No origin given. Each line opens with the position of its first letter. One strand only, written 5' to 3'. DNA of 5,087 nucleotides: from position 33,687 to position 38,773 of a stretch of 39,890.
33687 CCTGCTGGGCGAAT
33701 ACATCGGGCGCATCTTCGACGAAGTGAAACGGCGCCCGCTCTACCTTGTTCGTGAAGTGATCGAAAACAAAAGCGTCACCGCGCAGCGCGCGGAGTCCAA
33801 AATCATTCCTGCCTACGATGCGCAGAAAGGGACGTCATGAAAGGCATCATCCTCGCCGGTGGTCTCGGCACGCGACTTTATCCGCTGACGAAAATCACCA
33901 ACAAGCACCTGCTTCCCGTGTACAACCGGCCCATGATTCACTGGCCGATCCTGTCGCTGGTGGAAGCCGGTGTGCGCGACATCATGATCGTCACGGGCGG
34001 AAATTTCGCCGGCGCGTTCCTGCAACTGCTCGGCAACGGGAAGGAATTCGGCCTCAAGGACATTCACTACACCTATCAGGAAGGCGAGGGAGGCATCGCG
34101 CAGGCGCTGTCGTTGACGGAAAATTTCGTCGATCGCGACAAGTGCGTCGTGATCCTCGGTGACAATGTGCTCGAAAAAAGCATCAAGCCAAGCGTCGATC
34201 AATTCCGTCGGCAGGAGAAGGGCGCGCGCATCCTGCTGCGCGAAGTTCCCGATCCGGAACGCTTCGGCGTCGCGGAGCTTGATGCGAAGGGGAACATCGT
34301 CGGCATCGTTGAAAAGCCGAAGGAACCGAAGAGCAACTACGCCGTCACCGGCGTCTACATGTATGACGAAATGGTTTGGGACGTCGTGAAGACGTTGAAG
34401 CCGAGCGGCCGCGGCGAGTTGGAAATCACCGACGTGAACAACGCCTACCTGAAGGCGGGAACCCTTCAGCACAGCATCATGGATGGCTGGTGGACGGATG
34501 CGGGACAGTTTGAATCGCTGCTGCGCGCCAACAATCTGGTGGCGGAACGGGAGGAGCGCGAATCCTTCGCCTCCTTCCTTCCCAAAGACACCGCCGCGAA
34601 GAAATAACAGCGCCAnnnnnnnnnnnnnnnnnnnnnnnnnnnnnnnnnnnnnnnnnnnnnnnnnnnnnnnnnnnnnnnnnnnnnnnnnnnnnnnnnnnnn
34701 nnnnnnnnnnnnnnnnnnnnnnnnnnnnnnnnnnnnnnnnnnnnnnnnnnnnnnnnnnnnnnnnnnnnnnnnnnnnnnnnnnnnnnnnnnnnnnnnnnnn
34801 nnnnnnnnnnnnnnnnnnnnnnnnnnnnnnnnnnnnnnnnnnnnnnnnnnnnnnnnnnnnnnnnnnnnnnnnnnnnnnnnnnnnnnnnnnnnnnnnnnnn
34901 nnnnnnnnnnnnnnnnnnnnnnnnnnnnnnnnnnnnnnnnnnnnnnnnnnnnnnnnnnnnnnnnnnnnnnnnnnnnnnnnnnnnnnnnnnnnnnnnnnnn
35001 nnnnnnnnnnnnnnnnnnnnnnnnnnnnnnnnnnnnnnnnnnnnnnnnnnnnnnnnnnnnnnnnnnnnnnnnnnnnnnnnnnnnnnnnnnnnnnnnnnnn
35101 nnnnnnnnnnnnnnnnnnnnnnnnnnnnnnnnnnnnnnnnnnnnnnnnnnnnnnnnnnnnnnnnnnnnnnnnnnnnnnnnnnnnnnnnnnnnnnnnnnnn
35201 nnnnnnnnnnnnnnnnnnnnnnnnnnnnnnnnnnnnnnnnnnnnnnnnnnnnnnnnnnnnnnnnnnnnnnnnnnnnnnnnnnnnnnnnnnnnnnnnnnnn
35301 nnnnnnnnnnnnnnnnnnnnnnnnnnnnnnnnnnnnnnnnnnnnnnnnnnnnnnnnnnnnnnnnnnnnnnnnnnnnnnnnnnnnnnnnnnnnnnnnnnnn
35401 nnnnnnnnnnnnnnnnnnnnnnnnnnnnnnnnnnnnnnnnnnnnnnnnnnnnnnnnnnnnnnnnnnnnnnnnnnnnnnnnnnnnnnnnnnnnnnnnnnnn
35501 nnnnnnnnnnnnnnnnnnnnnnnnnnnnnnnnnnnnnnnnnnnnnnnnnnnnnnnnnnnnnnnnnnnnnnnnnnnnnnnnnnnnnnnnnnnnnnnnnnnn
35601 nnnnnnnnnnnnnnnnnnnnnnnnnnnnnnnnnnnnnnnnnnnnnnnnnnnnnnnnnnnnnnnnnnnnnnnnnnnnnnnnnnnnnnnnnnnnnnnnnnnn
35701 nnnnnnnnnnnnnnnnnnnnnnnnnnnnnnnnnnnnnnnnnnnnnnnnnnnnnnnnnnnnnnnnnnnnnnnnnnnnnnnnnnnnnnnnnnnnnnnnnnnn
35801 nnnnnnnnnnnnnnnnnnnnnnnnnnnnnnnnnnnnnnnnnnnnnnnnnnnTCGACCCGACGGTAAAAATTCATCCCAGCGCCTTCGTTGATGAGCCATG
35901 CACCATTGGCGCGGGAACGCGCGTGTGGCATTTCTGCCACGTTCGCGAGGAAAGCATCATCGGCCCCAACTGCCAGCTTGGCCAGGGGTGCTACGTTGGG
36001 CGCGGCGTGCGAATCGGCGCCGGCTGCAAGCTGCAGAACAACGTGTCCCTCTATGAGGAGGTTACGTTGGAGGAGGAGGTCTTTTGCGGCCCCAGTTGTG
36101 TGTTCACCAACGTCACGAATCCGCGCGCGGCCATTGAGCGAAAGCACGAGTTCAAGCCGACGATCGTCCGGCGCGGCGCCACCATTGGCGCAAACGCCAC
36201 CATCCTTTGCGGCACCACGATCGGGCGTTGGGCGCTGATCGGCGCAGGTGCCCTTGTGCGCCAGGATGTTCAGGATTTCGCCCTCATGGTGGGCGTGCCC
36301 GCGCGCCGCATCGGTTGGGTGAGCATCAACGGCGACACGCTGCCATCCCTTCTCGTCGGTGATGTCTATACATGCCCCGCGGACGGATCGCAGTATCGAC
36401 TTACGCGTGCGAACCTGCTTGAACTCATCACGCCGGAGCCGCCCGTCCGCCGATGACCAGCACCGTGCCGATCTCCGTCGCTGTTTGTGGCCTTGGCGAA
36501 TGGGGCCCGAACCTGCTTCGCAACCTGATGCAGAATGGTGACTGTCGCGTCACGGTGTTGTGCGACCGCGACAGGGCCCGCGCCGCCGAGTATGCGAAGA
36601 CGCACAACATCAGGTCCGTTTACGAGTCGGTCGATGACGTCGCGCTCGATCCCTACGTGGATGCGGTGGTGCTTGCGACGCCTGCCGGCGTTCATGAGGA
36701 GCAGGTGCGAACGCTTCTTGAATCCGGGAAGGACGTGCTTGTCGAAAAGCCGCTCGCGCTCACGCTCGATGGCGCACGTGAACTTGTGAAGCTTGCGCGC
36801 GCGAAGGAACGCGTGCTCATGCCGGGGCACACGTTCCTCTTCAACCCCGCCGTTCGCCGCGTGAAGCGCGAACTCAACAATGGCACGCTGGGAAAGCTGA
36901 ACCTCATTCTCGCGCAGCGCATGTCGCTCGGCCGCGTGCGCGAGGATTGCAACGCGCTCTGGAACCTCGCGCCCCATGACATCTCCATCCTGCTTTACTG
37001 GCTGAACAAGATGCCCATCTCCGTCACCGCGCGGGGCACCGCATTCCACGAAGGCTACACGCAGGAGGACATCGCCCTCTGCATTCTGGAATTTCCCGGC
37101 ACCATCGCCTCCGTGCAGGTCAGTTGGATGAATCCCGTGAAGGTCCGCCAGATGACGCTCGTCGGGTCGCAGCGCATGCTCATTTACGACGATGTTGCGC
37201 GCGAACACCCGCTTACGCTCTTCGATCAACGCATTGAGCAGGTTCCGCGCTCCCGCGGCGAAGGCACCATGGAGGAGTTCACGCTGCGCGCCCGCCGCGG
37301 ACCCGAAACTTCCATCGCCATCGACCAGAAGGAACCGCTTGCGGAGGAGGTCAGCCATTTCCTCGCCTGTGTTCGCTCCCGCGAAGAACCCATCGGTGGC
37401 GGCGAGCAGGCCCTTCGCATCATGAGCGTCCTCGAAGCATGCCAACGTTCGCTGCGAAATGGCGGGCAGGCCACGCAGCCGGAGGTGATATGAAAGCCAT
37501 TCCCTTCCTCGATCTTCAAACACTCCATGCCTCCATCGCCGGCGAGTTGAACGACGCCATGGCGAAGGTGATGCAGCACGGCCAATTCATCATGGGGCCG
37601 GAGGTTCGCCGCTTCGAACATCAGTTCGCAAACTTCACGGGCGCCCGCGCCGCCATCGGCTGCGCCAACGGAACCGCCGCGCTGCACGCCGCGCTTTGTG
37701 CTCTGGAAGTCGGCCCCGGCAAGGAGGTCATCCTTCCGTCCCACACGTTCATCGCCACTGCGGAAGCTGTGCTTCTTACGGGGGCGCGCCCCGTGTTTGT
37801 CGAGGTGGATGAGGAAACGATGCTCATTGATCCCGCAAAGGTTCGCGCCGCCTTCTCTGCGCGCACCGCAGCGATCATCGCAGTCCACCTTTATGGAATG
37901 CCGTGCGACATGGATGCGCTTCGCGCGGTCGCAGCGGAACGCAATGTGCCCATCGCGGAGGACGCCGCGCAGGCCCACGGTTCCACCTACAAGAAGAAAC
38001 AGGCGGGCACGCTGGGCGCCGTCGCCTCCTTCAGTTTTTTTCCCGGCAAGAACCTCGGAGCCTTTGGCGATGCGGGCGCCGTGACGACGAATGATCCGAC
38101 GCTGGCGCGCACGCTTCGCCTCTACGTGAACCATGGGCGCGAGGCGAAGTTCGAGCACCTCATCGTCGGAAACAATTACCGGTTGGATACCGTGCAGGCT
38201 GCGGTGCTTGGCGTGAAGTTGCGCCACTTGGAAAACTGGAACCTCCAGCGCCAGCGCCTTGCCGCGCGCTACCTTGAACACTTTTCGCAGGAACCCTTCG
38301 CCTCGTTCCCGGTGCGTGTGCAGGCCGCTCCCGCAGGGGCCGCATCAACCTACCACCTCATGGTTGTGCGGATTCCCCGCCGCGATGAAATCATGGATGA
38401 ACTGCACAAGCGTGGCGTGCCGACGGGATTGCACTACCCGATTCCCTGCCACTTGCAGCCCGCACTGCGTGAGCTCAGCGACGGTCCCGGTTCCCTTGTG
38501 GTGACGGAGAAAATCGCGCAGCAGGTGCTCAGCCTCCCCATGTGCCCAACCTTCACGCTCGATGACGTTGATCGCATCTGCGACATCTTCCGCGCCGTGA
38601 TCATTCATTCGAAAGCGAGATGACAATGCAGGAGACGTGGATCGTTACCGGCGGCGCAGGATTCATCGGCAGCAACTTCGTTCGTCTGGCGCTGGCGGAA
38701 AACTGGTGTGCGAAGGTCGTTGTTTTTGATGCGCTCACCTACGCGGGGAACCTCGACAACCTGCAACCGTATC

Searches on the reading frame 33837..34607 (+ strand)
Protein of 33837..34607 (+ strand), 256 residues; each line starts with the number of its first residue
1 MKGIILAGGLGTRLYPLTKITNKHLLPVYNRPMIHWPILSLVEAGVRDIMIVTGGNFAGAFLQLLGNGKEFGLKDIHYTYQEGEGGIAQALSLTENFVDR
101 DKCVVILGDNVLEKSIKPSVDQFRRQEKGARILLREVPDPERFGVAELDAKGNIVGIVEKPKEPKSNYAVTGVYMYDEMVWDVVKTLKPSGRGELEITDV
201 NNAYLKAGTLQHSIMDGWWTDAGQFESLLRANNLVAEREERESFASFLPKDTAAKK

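Call 23: search_protein_families(library=pfam, proteins=[window:33837-34607:+], max_evalue=0.001)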
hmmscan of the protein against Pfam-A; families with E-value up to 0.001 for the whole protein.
window:33837-34607:+ (256 aa): 2 families
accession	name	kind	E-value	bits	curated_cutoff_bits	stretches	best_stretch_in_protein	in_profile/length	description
PF00483.29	NTP_transferase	-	7e-57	193.3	21.2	1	2-236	1-243/245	Nucleotidyl transferase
PF12804.13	NTP_transf_3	-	4.8e-09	37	27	1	3-116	1-104/160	MobA-like NTP transferase domain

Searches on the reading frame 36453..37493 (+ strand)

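Call 23: search_protein_families(library=pfam, proteins=[window:36453-37493:+], max_evalue=0.001)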
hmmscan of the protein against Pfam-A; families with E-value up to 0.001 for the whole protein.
window:36453-37493:+ (346 aa): 6 families
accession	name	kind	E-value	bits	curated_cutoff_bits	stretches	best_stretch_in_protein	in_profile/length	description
PF01408.29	GFO_IDH_MocA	-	2.2e-27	96.6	24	1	7-126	1-120/120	Oxidoreductase family, NAD-binding Rossmann fold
PF22725.1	GFO_IDH_MocA_C3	-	4.1e-13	49.9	27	1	135-242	2-122/124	GFO/IDH/MocA C-terminal domain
PF02894.22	GFO_IDH_MocA_C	-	2.6e-10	40.9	22.9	1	166-338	40-214/218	Oxidoreductase family, C-terminal alpha/beta domain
PF03447.22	NAD_binding_3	-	2.1e-06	28.9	24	1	13-120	1-111/116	Homoserine dehydrogenase, NAD binding domain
PF03807.23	F420_oxidored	-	9.3e-05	23.4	21.6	1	9-88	2-79/94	NADP oxidoreductase coenzyme F420-dependent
PF01118.30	Semialdhyde_dh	-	0.00013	22.8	26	1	9-95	2-93/121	Semialdehyde dehydrogenase, NAD binding domain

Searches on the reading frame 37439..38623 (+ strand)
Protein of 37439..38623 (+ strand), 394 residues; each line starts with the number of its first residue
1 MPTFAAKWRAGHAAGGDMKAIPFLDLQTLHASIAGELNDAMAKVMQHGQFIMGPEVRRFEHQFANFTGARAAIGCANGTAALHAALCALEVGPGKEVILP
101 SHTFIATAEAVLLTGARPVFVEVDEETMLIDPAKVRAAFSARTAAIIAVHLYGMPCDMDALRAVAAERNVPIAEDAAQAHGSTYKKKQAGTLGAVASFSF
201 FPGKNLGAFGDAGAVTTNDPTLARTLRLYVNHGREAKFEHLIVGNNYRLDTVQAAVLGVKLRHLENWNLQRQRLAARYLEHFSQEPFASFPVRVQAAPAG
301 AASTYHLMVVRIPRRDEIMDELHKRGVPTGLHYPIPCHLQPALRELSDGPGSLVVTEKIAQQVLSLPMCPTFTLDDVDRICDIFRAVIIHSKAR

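Call 23: search_protein_families(library=pfam, proteins=[window:37439-38623:+], max_evalue=0.001)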
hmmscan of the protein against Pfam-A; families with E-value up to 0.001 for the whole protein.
window:37439-38623:+ (394 aa): 3 families
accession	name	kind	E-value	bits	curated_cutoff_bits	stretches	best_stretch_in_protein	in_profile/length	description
PF01041.23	DegT_DnrJ_EryC1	-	2.5e-117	392.6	19.8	1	33-384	3-359/360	DegT/DnrJ/EryC1/StrS aminotransferase family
PF01212.27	Beta_elim_lyase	-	1.9e-06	27.9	27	1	33-177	10-170/288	Beta-eliminating lyase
PF00155.27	Aminotran_1_2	-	0.00083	19.1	19.7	0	58-143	46-147/361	Aminotransferase class I and II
